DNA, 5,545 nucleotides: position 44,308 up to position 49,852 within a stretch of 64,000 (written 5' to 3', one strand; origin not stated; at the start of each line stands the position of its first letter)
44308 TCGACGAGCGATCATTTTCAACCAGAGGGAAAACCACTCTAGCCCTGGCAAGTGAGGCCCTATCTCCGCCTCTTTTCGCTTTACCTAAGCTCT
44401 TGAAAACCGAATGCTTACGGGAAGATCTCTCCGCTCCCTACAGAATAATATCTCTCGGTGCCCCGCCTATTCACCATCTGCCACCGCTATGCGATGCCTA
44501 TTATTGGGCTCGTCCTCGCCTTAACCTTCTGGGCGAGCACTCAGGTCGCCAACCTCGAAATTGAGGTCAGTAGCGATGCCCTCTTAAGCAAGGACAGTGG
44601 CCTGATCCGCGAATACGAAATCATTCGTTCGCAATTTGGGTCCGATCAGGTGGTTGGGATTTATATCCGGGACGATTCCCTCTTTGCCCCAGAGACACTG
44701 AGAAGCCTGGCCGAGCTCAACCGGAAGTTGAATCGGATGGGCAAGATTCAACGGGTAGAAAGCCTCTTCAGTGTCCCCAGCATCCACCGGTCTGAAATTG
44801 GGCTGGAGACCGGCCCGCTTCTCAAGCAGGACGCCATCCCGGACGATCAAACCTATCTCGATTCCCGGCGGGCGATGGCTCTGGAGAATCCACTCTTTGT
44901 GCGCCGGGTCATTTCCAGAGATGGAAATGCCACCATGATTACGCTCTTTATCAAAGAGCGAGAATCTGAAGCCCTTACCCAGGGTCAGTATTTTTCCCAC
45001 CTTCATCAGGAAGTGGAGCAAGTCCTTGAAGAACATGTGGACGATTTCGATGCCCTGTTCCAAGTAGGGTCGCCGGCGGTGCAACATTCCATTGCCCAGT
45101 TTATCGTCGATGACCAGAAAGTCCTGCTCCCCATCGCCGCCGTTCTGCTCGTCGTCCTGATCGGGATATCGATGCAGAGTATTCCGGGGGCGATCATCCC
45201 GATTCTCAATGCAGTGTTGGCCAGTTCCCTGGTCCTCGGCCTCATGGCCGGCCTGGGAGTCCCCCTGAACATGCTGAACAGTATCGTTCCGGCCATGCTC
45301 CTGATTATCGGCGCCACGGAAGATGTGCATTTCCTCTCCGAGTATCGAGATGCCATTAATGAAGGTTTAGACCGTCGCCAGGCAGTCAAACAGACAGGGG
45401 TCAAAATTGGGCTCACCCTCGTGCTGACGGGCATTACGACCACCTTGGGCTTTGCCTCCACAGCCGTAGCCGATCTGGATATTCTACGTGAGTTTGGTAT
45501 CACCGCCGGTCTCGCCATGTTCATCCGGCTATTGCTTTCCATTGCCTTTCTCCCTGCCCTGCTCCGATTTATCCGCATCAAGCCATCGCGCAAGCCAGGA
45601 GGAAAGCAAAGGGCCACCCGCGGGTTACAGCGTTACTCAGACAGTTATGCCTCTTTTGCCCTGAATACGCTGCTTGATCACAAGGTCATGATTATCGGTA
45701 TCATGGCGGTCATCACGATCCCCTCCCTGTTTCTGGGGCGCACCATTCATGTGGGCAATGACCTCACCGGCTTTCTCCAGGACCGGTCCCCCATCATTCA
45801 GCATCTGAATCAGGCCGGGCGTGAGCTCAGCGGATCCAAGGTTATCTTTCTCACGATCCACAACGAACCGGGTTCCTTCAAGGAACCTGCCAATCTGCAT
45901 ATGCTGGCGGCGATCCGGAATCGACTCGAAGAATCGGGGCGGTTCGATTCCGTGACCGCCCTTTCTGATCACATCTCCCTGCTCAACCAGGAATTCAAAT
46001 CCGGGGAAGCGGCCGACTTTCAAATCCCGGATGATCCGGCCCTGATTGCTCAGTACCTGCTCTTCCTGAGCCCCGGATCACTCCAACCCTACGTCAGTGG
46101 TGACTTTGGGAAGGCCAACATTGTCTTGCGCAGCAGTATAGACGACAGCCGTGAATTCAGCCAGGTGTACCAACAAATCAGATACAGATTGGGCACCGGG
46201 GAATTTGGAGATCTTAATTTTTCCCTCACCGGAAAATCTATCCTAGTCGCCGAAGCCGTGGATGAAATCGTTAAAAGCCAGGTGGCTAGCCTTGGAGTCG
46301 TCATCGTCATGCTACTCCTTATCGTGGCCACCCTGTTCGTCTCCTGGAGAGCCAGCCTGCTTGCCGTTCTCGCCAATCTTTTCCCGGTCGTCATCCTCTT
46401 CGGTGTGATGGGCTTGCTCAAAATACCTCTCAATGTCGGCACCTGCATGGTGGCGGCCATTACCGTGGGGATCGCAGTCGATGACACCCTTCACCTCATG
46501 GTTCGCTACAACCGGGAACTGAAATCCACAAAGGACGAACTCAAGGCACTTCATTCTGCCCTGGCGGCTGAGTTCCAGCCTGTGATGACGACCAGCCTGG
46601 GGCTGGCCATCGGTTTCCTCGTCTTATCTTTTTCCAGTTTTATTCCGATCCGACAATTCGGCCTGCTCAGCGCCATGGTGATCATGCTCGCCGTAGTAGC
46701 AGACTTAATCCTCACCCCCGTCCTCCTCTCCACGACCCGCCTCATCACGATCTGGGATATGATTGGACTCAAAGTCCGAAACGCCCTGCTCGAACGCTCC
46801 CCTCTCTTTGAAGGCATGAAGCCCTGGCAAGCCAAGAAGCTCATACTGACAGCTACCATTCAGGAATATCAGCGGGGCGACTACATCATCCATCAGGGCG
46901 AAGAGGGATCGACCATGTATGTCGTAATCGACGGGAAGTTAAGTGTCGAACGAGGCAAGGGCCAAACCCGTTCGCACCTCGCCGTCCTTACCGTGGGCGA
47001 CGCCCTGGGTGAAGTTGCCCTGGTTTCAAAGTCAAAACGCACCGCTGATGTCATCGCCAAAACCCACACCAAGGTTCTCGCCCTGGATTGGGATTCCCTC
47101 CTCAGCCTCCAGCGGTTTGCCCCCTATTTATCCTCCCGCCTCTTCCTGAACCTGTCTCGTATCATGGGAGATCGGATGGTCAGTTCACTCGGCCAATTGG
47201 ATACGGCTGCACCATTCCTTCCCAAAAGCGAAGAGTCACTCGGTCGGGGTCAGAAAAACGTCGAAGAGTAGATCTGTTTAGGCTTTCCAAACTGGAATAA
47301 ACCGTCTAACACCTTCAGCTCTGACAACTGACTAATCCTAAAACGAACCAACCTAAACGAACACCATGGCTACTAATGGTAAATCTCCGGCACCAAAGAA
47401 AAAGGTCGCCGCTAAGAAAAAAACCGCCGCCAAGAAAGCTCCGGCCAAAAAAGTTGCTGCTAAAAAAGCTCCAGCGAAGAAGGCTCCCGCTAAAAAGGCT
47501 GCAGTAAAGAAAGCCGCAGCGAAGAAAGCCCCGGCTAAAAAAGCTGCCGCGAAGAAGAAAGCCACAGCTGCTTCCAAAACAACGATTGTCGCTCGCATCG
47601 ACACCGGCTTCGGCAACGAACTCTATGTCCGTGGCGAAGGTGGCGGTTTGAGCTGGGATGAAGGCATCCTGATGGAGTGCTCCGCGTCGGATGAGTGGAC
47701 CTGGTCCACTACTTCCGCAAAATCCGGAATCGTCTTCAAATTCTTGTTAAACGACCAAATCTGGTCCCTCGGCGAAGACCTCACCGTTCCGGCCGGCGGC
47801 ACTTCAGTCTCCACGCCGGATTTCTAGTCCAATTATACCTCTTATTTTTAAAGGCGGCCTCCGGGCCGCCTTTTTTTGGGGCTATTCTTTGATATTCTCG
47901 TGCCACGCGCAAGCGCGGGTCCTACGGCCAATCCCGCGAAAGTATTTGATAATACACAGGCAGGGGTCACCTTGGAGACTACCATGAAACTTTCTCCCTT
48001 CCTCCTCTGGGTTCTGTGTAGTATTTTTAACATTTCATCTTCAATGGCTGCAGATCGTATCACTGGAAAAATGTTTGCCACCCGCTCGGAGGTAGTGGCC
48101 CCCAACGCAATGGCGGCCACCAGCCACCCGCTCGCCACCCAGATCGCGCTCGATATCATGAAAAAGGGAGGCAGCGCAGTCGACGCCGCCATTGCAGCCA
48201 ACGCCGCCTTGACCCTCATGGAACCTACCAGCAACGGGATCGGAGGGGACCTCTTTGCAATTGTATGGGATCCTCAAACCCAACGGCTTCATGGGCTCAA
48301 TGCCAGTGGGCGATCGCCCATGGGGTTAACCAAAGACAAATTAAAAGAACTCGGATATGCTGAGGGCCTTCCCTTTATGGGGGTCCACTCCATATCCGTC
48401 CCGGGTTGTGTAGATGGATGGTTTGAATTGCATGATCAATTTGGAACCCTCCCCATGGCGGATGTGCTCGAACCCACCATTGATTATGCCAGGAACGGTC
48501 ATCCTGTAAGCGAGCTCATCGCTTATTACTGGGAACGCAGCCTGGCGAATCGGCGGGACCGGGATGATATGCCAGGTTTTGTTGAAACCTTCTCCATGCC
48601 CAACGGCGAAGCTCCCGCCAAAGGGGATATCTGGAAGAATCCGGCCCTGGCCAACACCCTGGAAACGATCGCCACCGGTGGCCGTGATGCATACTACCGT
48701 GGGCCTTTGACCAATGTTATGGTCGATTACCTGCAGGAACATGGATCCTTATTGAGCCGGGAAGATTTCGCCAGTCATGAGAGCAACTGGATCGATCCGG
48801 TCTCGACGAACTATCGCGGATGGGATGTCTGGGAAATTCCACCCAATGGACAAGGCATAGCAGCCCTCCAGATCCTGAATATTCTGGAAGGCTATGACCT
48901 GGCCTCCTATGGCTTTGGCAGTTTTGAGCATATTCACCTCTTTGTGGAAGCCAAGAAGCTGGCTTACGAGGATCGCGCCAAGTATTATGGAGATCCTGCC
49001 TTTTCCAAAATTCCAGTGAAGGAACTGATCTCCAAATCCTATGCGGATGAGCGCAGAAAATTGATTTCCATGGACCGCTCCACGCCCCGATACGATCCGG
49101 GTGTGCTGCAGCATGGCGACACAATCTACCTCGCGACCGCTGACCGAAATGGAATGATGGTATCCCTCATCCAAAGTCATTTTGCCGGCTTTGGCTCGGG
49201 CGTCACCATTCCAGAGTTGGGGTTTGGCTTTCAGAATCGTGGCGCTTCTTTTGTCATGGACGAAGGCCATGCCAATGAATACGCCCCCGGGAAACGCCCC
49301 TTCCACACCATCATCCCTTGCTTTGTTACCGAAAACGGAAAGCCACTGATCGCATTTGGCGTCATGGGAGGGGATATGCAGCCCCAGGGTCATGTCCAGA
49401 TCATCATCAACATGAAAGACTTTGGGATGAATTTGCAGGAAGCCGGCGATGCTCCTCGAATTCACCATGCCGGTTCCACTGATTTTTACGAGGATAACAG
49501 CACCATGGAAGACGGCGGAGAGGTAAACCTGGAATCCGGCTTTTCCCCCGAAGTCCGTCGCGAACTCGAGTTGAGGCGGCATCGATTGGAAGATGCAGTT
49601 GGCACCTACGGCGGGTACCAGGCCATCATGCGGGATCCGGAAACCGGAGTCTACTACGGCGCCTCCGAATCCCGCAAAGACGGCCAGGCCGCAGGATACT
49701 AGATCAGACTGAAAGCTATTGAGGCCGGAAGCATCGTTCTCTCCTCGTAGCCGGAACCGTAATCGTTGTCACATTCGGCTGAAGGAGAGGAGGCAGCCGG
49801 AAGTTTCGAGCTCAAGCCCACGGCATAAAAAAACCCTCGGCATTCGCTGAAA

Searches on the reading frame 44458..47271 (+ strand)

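Call 63: search_protein_families(library=pfam, proteins=[window:44458-47271:+], max_evalue=0.00001)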
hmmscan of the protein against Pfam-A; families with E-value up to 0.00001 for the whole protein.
window:44458-47271:+ (937 aa): 5 families
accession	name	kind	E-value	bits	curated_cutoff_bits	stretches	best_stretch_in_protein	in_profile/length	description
PF03176.21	MMPL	-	1.9e-31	109.7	20.5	2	79-371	45-301/333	MMPL family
PF00027.35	cNMP_binding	-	9.8e-18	64.4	27.5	1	802-884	2-85/89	Cyclic nucleotide-binding domain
PF02460.24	Patched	-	1.4e-11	44.8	23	1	242-369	28-154/156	Patched SSD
PF12349.14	Sterol-sensing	-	3.2e-10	40.5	22.3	1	249-370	13-134/153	Sterol-sensing domain of SREBP cleavage-activation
PF00873.25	ACR_tran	-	1.9e-09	36.3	28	1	208-427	321-545/1021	AcrB/AcrD/AcrF family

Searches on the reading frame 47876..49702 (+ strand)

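Call 63: search_protein_families(library=pfam, proteins=[window:47876-49702:+], max_evalue=0.00001)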
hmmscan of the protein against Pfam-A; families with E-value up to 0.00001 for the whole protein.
window:47876-49702:+ (608 aa): 1 family
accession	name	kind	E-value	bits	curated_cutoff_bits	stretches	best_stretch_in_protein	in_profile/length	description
PF01019.26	G_glu_transpept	-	8.2e-153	510.3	27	1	93-603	2-512/512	Gamma-glutamyltranspeptidase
